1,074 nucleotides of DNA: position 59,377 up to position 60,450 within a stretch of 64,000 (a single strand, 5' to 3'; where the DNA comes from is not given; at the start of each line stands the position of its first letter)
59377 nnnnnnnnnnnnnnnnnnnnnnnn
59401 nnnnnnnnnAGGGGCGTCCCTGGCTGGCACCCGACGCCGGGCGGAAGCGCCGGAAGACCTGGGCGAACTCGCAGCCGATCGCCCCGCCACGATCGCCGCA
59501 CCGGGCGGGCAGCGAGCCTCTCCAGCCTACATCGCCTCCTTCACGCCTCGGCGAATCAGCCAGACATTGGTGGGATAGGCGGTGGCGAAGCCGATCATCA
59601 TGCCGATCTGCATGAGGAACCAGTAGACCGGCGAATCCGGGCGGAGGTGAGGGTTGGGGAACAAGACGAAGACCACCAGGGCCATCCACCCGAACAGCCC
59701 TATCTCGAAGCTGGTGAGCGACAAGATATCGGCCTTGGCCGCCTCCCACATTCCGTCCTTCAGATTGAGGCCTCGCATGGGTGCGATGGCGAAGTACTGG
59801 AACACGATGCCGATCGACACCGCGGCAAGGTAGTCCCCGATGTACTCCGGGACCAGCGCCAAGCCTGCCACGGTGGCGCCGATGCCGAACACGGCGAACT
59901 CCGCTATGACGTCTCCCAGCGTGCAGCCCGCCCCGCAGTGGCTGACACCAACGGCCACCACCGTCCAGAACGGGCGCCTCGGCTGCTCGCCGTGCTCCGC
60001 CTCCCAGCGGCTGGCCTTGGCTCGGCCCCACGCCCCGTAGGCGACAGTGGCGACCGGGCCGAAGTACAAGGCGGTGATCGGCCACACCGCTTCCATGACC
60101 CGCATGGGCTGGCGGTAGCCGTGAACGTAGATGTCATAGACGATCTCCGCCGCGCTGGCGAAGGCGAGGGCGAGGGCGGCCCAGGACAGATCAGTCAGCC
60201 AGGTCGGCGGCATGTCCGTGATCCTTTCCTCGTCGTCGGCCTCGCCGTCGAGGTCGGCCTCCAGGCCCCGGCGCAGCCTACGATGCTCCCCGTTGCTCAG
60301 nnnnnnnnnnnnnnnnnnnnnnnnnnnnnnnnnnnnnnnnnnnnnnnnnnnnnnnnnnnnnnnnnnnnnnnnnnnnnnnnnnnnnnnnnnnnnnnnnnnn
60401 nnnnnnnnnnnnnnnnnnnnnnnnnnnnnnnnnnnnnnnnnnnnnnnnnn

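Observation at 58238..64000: SigR/RsrA-like switch linked to an orphan disulfide reductase, an MFS pump, a DUF4396 (CGAGC) membrane protein, DedA and a 9-Cys protein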

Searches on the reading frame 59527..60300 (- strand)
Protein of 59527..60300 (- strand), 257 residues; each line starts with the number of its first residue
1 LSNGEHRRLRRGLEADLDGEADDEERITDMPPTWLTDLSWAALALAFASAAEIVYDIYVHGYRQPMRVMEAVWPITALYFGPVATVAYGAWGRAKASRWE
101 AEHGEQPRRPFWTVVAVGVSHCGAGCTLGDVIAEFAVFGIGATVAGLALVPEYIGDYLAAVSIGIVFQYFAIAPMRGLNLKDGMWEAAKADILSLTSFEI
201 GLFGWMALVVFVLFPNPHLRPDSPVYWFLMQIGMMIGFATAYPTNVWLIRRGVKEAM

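Call 3: search_protein_families(library=pfam, proteins=[window:59527-60213:-], max_evalue=0.01)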
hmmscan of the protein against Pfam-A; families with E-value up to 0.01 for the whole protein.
window:59527-60213:- (228 aa): 1 family
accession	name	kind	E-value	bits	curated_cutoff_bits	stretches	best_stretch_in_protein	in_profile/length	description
PF14342.11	DUF4396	-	2.6e-40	138.5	27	1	83-225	2-141/141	Domain of unknown function (DUF4396)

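Call 5: search_protein_families(library=ncbifam, proteins=[window:59527-60213:-], max_evalue=0.01)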
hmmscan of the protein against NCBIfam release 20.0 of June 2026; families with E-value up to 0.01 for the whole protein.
window:59527-60213:- (228 aa): 0 families

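Call 21: find_homologous_proteins(query=window:59527-60300:-, max_evalue=0.00001)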
Query window:59527-60300:- (257 aa): 4038 proteins with E <= 0.00001 among 8000 candidates; the best 120 are listed.
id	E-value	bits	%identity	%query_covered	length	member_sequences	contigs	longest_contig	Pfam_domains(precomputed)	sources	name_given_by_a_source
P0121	2.0e-149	514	100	89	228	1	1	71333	PF14342.12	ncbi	-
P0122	3.5e-116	405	79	89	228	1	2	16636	PF14342.12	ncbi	ncbi:MAG: DUF4396 domain-containing protein [Nocardioidaceae bacterium]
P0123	4.7e-108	379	74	89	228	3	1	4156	PF14342.12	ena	-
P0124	9.0e-107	375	73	89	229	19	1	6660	PF14342.12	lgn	-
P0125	1.1e-106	374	73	89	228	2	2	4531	PF14342.12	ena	-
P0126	1.6e-106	374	73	89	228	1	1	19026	PF14342.12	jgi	jgi:hypothetical protein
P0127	3.0e-106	373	73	89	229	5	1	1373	PF14342.12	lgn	-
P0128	3.7e-106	373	71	89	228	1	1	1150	PF14342.12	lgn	-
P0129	4.5e-106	372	71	89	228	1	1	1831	PF14342.12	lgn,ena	-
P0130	1.0e-105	371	73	89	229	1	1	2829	PF14342.12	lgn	-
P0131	1.3e-105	371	72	89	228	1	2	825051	PF14342.12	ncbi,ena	-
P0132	4.1e-105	369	71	89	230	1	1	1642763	PF14342.12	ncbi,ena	-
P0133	5.1e-105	369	71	89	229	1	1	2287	PF14342.12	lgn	-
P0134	8.6e-105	368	71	89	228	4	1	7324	PF14342.12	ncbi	-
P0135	1.1e-104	368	74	80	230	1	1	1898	PF14342.12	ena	-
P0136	1.4e-104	367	72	89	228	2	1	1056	PF14342.12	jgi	-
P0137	1.6e-104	367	71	89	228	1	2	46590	PF14342.12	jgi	jgi:hypothetical protein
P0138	1.7e-104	367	70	89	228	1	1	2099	PF14342.12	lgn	-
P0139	2.4e-104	367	72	89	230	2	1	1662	PF14342.12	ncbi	ncbi:MAG: DUF4396 domain-containing protein [Nocardioidaceae bacterium]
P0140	2.6e-104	367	71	89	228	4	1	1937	PF14342.12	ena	-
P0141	2.9e-104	366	72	89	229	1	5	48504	PF14342.12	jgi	jgi:hypothetical protein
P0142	3.1e-104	366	72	89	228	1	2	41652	PF14342.12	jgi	jgi:hypothetical protein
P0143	3.4e-104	366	72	89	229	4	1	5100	PF14342.12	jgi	jgi:hypothetical protein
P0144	6.2e-104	365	72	89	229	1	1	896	PF14342.12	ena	-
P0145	7.4e-104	365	70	89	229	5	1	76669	PF14342.12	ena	-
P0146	7.6e-104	365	73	79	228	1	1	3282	PF14342.12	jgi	jgi:hypothetical protein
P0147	9.4e-104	365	72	82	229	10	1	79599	PF14342.12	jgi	jgi:hypothetical protein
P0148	1.0e-103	365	70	89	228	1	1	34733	PF14342.12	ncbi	-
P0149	1.1e-103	365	73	89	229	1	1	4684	PF14342.12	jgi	jgi:Domain of unknown function (DUF4396)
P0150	1.1e-103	364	71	89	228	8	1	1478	PF14342.12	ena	-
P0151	1.4e-103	364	71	89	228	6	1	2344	PF14342.12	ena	-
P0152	2.2e-103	364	68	90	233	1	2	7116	PF14342.12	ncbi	-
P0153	2.3e-103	363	72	89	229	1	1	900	PF14342.12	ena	-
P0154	2.5e-103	363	69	89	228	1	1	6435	PF14342.12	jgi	jgi:hypothetical protein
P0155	2.5e-103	363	71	89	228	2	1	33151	PF14342.12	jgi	jgi:hypothetical protein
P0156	5.3e-103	362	69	89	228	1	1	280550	PF14342.12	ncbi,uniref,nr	ncbi:DUF4396 domain-containing protein [Amycolatopsis taiwanensis]|uniref:Membrane protein n=1 Tax=A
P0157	1.3e-102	361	69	80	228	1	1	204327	PF14342.12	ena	-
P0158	1.6e-102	361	71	89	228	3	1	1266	PF14342.12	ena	-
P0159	1.8e-102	361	70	88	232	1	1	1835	PF14342.12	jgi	jgi:hypothetical protein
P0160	1.8e-102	360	72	89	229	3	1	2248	PF14342.12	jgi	jgi:hypothetical protein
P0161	2.4e-102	360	67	93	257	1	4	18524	PF14342.12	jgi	jgi:hypothetical protein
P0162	2.8e-102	360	70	88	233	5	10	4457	PF14342.12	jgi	jgi:hypothetical protein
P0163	2.8e-102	360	71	89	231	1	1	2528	PF14342.12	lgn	-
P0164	2.9e-102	360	71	89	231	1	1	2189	PF14342.12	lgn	-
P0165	3.2e-102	360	68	89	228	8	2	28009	PF14342.12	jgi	jgi:hypothetical protein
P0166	3.5e-102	360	69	91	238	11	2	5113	PF14342.12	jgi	jgi:hypothetical protein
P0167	4.3e-102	359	68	89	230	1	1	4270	PF14342.12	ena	-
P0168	5.8e-102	359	71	89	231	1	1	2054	PF14342.12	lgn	-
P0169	6.1e-102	359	70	89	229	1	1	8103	PF14342.12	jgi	jgi:hypothetical protein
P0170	7.8e-102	358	70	88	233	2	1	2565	PF14342.12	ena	-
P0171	9.8e-102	358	69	89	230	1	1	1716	PF14342.12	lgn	-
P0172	1.0e-101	358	69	89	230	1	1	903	PF14342.12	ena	-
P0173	1.1e-101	358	69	89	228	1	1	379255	PF14342.12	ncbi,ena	-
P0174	1.1e-101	358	67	89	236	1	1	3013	PF14342.12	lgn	-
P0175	1.2e-101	358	68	89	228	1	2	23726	PF14342.12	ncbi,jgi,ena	-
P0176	1.3e-101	358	70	89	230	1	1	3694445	PF14342.12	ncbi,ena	-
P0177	1.4e-101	358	68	88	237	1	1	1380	PF14342.12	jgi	jgi:hypothetical protein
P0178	1.5e-101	357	71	89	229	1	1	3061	PF14342.12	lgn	-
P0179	1.9e-101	357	72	89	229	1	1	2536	PF14342.12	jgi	jgi:hypothetical protein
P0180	2.4e-101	357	72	89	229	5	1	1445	PF14342.12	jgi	jgi:hypothetical protein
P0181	2.8e-101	357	70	89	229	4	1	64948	PF14342.12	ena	-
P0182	3.3e-101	356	68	89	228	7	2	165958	PF14342.12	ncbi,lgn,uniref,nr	ncbi:DUF4396 domain-containing protein [Streptomyces sp. PRB2-1]|uniref:DUF4396 domain-containing pr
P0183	3.9e-101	356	71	89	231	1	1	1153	PF14342.12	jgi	jgi:hypothetical protein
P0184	4.1e-101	356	69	89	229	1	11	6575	PF14342.12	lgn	-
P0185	4.2e-101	356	68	89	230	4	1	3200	PF14342.12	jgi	-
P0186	4.9e-101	356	69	89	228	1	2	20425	PF14342.12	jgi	jgi:hypothetical protein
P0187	5.5e-101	356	68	89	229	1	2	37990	PF14342.12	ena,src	-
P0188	6.7e-101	355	71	89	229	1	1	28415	PF14342.12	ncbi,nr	ncbi:MAG: DUF4396 domain-containing protein [Acidobacteriota bacterium]|nr:DUF4396 domain-containing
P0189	7.4e-101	355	69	88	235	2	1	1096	PF14342.12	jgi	jgi:hypothetical protein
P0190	8.6e-101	355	70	89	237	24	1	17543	PF14342.12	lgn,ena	-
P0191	8.9e-101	355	69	89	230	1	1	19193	PF14342.12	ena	-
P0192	1.4e-100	354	69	80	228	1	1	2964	PF14342.12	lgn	-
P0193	1.4e-100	354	70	89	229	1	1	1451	PF14342.12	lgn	-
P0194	1.5e-100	354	67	88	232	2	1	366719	PF14342.12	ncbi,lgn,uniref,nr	ncbi:DUF4396 domain-containing protein [Mycobacterium sp. 852002-40037_SCH5390672]|uniref:DUF4396 do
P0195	1.9e-100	354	69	89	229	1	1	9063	PF14342.12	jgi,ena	-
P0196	2.0e-100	354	69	89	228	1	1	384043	PF14342.12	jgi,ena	-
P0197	2.2e-100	354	68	89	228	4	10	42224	PF14342.12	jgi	jgi:hypothetical protein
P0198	2.4e-100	354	71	89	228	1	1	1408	PF14342.12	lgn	-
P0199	2.4e-100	354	68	89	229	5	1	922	PF14342.12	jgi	jgi:hypothetical protein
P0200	2.4e-100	354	70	89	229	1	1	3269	PF14342.12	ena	-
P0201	2.5e-100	353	68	89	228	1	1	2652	PF14342.12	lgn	-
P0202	3.9e-100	353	69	88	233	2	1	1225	PF14342.12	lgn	-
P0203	4.3e-100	353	71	89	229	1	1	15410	PF14342.12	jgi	jgi:hypothetical protein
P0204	4.8e-100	353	70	89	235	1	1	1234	PF14342.12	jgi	jgi:hypothetical protein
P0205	5.4e-100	352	70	89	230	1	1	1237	PF14342.12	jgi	jgi:hypothetical protein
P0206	5.9e-100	352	68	89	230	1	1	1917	PF14342.12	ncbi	ncbi:MAG: DUF4396 domain-containing protein [Sciscionella sp.]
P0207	6.1e-100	352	67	89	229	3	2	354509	PF14342.12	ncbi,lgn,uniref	ncbi:DUF4396 domain-containing protein [Amycolatopsis thermoflava]|uniref:DUF4396 domain-containing 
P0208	6.4e-100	352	69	89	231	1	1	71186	PF14342.12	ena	-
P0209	7.0e-100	352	69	88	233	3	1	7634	PF14342.12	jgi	jgi:hypothetical protein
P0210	7.5e-100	352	68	89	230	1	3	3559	PF14342.12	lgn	-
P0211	8.7e-100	352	69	89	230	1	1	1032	PF14342.12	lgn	-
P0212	8.8e-100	352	70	89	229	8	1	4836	PF14342.12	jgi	jgi:Domain of unknown function (DUF4396)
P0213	1.0e-99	351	69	89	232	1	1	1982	PF14342.12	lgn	-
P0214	1.1e-99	351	70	89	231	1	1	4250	PF14342.12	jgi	jgi:hypothetical protein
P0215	1.1e-99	351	69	89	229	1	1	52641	PF14342.12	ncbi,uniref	ncbi:DUF4396 domain-containing protein [Streptomyces sp. NPDC015220]|uniref:DUF4396 domain-containin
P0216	1.2e-99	351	71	89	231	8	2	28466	PF14342.12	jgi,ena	jgi:hypothetical protein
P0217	1.2e-99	351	70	89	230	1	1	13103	PF14342.12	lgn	-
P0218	1.3e-99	351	70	89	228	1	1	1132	PF14342.12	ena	-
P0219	1.5e-99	351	68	89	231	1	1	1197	PF14342.12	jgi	jgi:hypothetical protein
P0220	1.5e-99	351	70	89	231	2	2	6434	PF14342.12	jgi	jgi:hypothetical protein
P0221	1.7e-99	351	69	89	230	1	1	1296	PF14342.12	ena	-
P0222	2.0e-99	351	68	89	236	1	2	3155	PF14342.12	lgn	-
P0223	2.5e-99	350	70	89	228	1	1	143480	PF14342.12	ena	-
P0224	2.9e-99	350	70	89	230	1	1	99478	PF14342.12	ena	-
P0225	3.1e-99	350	67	89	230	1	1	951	PF14342.12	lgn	-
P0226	3.9e-99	350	68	89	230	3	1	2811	PF14342.12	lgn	-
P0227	5.0e-99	349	67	88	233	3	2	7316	PF14342.12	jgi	-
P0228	5.3e-99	349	69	89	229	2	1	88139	PF14342.12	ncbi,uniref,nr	ncbi:DUF4396 domain-containing protein [Streptomyces montanisoli]|uniref:DUF4396 domain-containing p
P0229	5.7e-99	349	69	89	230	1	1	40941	PF14342.12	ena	-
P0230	6.3e-99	349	67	89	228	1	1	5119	PF14342.12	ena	-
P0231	6.5e-99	349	70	89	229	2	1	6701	PF14342.12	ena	-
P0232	6.6e-99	349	67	90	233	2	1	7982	PF14342.12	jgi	jgi:hypothetical protein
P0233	7.3e-99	349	68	89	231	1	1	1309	PF14342.12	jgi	jgi:uncharacterized protein DUF4396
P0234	7.8e-99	349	68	89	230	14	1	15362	PF14342.12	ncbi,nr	ncbi:MAG: DUF4396 domain-containing protein [Actinomycetota bacterium]|nr:DUF4396 domain-containing 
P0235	8.9e-99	348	68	89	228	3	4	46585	PF14342.12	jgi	jgi:hypothetical protein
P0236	1.0e-98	348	69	89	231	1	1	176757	PF14342.12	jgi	jgi:hypothetical protein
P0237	1.0e-98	348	68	88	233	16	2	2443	PF14342.12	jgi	jgi:Domain of unknown function (DUF4396)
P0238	1.0e-98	348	67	89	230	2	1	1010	PF14342.12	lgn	-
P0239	1.0e-98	348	67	89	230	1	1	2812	PF14342.12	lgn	-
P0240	1.1e-98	348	68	81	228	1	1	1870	PF14342.12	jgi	jgi:hypothetical protein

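Call 22: find_encoding_contigs(protein=P0122, flank=6000, max_places=2)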
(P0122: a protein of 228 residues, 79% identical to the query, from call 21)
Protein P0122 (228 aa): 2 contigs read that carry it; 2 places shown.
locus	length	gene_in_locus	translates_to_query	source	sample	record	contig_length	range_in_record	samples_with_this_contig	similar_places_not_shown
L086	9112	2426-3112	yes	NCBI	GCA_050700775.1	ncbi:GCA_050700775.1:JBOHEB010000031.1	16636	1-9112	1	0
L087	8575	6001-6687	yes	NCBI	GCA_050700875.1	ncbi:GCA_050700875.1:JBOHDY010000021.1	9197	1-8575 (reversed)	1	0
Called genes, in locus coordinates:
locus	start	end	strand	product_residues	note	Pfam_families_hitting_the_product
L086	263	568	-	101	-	PF19807:DUF6290 (weak), PF21983:NikA-like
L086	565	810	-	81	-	PF04365:BrnT_toxin (weak)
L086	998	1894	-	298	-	-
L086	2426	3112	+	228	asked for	PF14342:DUF4396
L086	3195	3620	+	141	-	PF00376:MerR, PF13411:MerR_1, PF09278:MerR-DNA-bind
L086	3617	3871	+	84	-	-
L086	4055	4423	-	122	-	PF18480:DUF5615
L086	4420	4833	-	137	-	-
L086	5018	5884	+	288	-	PF01040:UbiA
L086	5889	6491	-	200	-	PF05175:MTS, PF06325:PrmA (weak), PF13847:Methyltransf_31 (weak), PF08241:Methyltransf_11 (weak), PF13649:Methyltransf_25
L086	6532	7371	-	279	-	PF01416:PseudoU_synth_1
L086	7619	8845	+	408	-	PF01266:DAO (faint), PF03486:HI0933_like (faint), PF05834:Lycopene_cycl (faint), PF07992:Pyr_redox_2, PF13738:Pyr_redox_3, PF00070:Pyr_redox, PF01593:Amino_oxidase (weak), PF14759:Reductase_C, +1 more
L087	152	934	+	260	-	-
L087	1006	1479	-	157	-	-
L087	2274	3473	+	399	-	PF00665:rve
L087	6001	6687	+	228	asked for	PF14342:DUF4396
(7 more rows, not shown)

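Call 23: find_encoding_contigs(protein=P0156, flank=6000, max_places=2)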
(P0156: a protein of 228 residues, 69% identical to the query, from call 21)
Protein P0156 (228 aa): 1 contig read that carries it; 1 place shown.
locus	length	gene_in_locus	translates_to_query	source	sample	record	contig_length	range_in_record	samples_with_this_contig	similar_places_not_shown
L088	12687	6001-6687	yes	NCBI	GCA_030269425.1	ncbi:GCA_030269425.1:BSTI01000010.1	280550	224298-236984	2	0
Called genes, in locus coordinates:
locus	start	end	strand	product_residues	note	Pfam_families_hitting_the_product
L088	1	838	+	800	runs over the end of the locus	PF01315:Ald_Xan_dh_C, PF02738:MoCoBD_1, PF20256:MoCoBD_2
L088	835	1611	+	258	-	PF00941:FAD_binding_5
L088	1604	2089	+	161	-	PF00111:Fer2 (weak), PF01799:Fer2_2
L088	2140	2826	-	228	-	PF00392:GntR, PF07729:FCD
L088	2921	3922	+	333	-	PF00296:Bac_luciferase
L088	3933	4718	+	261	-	PF00795:CN_hydrolase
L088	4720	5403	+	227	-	PF11010:DUF2848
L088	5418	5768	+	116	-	PF12973:Cupin_7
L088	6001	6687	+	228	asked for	PF14342:DUF4396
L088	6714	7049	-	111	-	PF02627:CMD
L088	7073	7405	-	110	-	PF07883:Cupin_2 (weak)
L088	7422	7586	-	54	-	-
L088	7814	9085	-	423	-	PF02720:DUF222, PF01844:HNH (weak)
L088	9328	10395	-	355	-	PF00356:LacI, PF00532:Peripla_BP_1, PF13407:Peripla_BP_4, PF13377:Peripla_BP_3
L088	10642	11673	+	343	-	PF00532:Peripla_BP_1 (weak), PF13407:Peripla_BP_4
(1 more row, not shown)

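Call 24: find_encoding_contigs(protein=P0132, flank=6000, max_places=2)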
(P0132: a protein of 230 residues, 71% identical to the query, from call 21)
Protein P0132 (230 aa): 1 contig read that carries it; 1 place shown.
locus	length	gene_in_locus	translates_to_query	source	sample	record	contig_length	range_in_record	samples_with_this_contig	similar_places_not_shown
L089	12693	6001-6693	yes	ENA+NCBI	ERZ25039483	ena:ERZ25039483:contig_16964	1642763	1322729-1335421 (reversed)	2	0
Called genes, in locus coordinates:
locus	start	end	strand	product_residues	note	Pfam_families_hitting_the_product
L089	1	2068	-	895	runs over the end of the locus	PF00772:DnaB, PF03796:DnaB_C, PF13481:AAA_25, PF14890:Intein_splicing, PF14528:LAGLIDADG_3, PF03796:DnaB_C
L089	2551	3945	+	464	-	PF01554:MatE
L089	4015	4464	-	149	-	PF01281:Ribosomal_L9_N, PF03948:Ribosomal_L9_C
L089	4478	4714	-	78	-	PF01084:Ribosomal_S18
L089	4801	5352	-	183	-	PF00436:SSB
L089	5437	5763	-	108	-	PF01250:Ribosomal_S6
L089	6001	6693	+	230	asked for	PF14342:DUF4396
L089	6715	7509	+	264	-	PF01261:AP_endonuc_2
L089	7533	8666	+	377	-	PF02388:FemAB, PF13480:Acetyltransf_6, PF02388:FemAB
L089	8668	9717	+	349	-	PF01168:Ala_racemase_N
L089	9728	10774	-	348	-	PF08240:ADH_N, PF16912:Glu_dehyd_C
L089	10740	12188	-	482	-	PF09594:GT87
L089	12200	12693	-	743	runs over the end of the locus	-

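Call 35: find_encoding_contigs(protein=P0121, flank=10000, max_places=2)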
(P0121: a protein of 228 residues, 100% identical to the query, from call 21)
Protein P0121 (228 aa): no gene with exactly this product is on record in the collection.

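Call 54: predict_structure(alignment_id=A2)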
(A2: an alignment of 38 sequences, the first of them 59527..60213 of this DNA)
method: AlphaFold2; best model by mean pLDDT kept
length: 228 residues; sequences in the alignment: 38
mean_pLDDT: 73.8   pTM: 0.65
mean pLDDT of the five models: 73.8, 73.6, 70.2, 69.0, 67.6
residues with pLDDT >= 90: 34; 70-90: 112; 50-70: 52; < 50: 30
segments of 3 or more residues with pLDDT < 50: 94-121
pLDDT, mean of each block of 10 residues (from residue 1): 87 93 95 85 84 88 86 79 65 45 45 42 59 65 63 74 75 79 72 81 84 82 65
secondary structure, 60 per line:
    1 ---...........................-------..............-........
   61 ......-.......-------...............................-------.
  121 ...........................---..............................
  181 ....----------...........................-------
elements in order: H4-30 H38-51 H53-66 H68-74 H82-112 H120-147 H151-184 H195-221

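Call 56: fold_search(model_id=the predicted structure, library=pdb)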
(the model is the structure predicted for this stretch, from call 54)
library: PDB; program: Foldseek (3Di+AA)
matches with E <= 10: 322; with E <= 0.001: 0
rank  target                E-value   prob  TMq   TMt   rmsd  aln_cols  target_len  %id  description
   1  1mgy                  3.0e-01  0.69  0.34  0.35  11.6       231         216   14  Structure of the D85S mutant of bacteriorhodopsin with bromide bound (released 2003-07-07)
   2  9m0d_R                3.4e-01  0.30  0.22  0.21  15.4       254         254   11  Cryo-EM structure of neurotensin receptor 1 in complex with beta-arrestin 1 (released 2025-04-09)
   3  8xma_A                4.9e-01  0.25  0.21  0.17  14.8       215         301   15  Cryo-EM structure of human ZnT1 WT, in the presence of zinc, determined in an outward-facing conformation (released 2024-10-30)
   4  7bmh_A                5.3e-01  0.30  0.28  0.27  17.6       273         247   14  Crystal structure of a light-driven proton pump LR (Mac) from Leptosphaeria maculans (released 2021-07-07)
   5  5ahy                  7.0e-01  0.38  0.34  0.33  16.6       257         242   16  Halorhodopsin from Halobacterium salinarum in a new rhombohedral crystal form (released 2015-04-22)
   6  4tl3_B                7.0e-01  0.28  0.27  0.26  12.4       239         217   11  Mechanistic insights from the crystal structure of an inward proton-transporting Anabaena sensory rhodopsin mutant (released 2014-07-16)
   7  5azd_B                8.0e-01  0.41  0.35  0.32  13.8       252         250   11  Crystal structure of thermophilic rhodopsin. (released 2016-04-27)
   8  5a63_C                8.0e-01  0.18  0.23  0.22  16.0       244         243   14  Cryo-EM structure of the human gamma-secretase complex at 3.4 angstrom resolution. (released 2015-08-05)
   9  4tl3_A                8.4e-01  0.16  0.25  0.25  13.4       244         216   12  Mechanistic insights from the crystal structure of an inward proton-transporting Anabaena sensory rhodopsin mutant (released 2014-07-16)
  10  1kme_A                9.6e-01  0.25  0.29  0.29  14.6       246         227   13  CRYSTAL STRUCTURE OF BACTERIORHODOPSIN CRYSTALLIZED FROM BICELLES (released 2002-02-13)
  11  8oqy_C                1.1e+00  0.25  0.27  0.27  13.6       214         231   14  Structure of apo form of human gamma-secretase PSEN1 APH-1B isoform reconstituted into lipid nanodisc (released 2024-04-24)
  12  9kfi_C                1.1e+00  0.25  0.30  0.24  17.1       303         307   12  Cryo-EM structure of the human relaxin family peptide receptor 3 in complex with relaxin-3 and G protein (released 2025-08-13)
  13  7wj5_R                1.2e+00  0.14  0.22  0.19  17.9       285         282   10  Cryo-EM structure of human somatostatin receptor 2 complex with its agonist somatostatin delineates the ligand binding (released 2022-07-13)
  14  8j7w_A                1.2e+00  0.10  0.16  0.15  15.6       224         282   17  Cryo-EM structure of hZnT7-Fab complex in zinc state 2, determined in heterogeneous conformations- one subunit in an i (released 2023-09-20)
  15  8g94_A                1.3e+00  0.20  0.27  0.24  16.0       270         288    9  Structure of CD69-bound S1PR1 coupled to heterotrimeric Gi (released 2023-04-19)
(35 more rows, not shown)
